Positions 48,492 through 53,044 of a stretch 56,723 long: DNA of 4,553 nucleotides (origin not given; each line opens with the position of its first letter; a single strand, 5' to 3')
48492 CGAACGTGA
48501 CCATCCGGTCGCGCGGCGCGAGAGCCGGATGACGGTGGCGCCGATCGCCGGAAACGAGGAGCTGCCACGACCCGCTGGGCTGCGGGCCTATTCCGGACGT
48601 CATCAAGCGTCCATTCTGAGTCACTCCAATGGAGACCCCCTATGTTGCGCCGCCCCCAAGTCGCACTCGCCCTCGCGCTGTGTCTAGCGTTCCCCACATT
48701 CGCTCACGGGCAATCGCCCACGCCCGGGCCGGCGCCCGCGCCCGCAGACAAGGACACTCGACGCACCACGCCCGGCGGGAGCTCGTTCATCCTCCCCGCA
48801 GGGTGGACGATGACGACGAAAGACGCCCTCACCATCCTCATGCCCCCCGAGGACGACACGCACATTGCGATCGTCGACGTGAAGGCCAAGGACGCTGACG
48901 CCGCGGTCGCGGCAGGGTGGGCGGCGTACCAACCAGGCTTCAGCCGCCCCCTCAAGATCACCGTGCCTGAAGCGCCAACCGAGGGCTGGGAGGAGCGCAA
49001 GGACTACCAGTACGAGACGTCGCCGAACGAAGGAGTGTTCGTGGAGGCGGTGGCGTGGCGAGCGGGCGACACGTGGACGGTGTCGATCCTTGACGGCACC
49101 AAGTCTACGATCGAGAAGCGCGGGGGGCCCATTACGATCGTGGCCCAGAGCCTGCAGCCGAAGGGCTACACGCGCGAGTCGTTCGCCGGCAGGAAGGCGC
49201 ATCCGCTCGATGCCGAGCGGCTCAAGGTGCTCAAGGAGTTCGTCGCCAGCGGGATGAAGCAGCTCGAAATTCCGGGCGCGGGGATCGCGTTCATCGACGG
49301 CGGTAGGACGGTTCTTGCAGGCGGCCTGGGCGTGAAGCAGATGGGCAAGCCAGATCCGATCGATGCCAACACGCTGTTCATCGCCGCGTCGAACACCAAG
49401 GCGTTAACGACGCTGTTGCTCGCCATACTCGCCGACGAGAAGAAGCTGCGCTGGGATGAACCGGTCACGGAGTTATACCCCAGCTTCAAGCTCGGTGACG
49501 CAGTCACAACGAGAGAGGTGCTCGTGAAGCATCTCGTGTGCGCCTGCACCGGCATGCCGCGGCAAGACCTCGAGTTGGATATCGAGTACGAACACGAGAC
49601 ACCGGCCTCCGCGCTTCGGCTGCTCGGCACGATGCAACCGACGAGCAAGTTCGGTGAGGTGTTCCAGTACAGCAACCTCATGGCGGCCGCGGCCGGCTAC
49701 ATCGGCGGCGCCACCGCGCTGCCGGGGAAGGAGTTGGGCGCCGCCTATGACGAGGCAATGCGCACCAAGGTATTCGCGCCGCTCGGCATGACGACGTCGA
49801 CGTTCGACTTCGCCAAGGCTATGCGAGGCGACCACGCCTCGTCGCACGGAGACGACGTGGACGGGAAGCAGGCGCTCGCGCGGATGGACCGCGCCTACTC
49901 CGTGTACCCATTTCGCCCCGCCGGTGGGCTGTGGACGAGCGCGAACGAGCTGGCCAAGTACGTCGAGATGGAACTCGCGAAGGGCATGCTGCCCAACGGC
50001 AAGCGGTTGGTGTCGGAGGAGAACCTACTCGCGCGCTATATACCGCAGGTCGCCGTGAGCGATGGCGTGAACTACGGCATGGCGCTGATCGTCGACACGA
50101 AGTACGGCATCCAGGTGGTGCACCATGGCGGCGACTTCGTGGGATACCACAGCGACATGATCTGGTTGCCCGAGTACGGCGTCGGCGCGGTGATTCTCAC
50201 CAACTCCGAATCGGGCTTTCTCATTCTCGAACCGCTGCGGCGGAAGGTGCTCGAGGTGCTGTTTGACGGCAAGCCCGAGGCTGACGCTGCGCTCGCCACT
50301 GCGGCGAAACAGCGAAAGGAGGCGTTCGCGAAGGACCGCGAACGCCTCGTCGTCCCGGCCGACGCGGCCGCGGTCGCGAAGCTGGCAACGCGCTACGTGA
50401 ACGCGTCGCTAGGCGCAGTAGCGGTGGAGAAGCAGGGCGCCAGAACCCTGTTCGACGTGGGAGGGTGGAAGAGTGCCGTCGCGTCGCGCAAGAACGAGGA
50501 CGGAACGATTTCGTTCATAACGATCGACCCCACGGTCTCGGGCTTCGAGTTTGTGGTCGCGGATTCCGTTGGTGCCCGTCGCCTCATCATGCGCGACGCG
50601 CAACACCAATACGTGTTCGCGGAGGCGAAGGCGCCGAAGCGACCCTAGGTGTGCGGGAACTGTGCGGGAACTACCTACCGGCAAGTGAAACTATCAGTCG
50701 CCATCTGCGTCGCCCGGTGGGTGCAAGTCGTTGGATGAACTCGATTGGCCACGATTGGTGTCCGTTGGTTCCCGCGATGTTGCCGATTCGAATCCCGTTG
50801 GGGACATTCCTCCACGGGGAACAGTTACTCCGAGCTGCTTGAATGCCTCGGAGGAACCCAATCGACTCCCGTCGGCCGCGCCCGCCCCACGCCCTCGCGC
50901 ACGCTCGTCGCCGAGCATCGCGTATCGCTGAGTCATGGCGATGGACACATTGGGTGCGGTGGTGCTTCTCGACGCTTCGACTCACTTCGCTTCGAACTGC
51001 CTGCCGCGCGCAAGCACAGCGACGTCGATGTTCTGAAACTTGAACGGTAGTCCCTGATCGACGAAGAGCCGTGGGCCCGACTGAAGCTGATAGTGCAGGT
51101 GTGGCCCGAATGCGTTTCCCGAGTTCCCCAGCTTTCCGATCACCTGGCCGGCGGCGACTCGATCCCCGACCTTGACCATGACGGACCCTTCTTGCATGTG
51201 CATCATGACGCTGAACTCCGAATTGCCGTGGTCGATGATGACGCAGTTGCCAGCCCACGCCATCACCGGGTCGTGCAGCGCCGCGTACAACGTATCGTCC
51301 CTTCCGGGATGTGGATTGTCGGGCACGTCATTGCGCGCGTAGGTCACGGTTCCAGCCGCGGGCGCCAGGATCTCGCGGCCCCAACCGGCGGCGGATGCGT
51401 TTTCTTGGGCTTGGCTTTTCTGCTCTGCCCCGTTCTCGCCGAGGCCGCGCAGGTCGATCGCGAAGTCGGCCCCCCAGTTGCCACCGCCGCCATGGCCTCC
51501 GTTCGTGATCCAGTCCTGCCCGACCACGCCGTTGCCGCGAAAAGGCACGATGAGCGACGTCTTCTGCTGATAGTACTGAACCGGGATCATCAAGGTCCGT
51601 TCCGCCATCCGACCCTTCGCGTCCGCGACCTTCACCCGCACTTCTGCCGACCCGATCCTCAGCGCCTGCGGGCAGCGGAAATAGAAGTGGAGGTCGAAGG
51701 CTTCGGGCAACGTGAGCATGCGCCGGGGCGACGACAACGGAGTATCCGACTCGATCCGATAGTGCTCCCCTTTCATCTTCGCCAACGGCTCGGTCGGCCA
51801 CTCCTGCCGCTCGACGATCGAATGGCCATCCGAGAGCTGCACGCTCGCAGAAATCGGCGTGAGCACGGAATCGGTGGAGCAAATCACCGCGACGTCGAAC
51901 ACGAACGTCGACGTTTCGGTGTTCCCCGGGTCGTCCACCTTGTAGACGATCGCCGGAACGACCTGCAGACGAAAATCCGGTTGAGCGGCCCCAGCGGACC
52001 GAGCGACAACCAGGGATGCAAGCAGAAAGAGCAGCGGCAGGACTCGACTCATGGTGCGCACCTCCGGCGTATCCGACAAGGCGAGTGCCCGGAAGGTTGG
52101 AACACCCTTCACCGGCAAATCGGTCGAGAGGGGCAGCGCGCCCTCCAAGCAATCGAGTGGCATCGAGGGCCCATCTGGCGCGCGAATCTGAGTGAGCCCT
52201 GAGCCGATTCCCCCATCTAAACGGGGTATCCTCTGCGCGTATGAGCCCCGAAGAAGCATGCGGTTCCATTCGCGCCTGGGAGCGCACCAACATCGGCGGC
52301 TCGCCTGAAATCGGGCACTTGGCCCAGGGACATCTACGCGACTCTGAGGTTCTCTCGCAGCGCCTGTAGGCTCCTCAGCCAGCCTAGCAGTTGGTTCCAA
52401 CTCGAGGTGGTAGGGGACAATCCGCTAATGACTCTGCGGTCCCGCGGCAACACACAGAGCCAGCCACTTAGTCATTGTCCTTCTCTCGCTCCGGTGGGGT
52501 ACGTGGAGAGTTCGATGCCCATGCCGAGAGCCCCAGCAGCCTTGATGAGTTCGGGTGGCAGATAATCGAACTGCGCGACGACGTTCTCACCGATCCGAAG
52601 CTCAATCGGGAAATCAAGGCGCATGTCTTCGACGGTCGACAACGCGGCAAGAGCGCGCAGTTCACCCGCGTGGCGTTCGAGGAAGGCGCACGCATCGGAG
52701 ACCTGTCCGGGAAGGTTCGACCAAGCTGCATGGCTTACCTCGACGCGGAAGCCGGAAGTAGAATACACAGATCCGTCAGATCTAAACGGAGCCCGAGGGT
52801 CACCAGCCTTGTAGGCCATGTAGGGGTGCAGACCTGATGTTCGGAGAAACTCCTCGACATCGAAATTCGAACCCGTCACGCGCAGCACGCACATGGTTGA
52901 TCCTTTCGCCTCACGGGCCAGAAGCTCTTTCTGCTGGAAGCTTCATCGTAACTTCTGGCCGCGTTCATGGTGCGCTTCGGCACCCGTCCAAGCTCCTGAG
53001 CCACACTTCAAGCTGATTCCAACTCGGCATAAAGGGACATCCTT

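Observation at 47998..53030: Hidden family of three mini-ORFs with a conserved Trp/Leu-rich C-terminus, each upstream of a different accessory gene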

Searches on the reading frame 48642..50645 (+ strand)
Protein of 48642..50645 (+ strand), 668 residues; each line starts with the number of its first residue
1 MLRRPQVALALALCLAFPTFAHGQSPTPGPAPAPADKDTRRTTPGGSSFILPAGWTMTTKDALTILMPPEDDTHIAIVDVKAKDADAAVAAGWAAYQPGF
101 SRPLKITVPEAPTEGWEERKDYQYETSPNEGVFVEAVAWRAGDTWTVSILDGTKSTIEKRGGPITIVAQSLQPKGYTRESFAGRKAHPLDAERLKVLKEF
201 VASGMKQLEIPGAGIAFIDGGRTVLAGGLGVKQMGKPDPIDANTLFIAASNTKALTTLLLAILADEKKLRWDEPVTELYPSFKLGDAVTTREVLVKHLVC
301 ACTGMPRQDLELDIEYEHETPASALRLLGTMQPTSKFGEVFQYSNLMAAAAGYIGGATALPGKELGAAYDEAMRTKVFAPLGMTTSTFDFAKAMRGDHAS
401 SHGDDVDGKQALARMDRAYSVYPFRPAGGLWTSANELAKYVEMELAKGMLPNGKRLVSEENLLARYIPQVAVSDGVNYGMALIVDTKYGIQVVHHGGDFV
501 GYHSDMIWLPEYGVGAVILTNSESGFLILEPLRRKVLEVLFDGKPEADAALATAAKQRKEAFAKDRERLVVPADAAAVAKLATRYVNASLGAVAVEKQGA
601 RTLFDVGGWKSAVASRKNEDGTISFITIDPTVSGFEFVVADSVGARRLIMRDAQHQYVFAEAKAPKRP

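Call 45: search_protein_families(library=pfam, proteins=[window:48642-50645:+], max_evalue=0.01)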
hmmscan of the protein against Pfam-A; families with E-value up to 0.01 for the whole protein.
window:48642-50645:+ (668 aa): 1 family
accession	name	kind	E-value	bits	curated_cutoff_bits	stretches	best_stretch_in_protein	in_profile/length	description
PF00144.29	Beta-lactamase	-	1.1e-51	176.4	27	1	198-525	2-313/329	Beta-lactamase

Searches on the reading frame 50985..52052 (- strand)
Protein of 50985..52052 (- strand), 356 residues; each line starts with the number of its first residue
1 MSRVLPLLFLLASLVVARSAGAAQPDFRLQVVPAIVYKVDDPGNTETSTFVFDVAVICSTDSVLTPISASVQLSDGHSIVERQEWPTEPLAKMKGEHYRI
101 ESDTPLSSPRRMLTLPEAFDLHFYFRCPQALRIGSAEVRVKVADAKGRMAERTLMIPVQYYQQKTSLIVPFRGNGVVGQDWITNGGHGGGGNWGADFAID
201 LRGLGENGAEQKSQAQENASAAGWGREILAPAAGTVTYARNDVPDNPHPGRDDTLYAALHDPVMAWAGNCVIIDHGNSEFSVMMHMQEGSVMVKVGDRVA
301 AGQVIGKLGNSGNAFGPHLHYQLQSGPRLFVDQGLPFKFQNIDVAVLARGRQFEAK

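Call 45: search_protein_families(library=pfam, proteins=[window:50985-52052:-], max_evalue=0.01)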
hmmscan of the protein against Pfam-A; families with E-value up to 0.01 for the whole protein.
seq(356 aa): 1 family
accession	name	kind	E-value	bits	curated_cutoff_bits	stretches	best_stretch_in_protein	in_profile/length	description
PF01551.29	Peptidase_M23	-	2.6e-19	69.7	28.7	1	222-324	10-88/96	Peptidase family M23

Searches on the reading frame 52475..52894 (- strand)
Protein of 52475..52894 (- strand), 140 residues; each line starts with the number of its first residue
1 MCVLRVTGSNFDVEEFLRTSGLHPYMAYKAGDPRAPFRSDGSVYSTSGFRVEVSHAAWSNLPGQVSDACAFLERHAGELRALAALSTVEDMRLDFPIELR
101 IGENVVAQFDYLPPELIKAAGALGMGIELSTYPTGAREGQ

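Call 45: search_protein_families(library=pfam, proteins=[window:52475-52894:-], max_evalue=0.01)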
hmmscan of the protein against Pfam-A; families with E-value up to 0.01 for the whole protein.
window:52475-52894:- (140 aa): 1 family
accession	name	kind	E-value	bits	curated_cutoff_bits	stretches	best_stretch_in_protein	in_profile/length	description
PF14106.11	DUF4279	-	0.00012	22.8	25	1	8-128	2-115/116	Domain of unknown function (DUF4279)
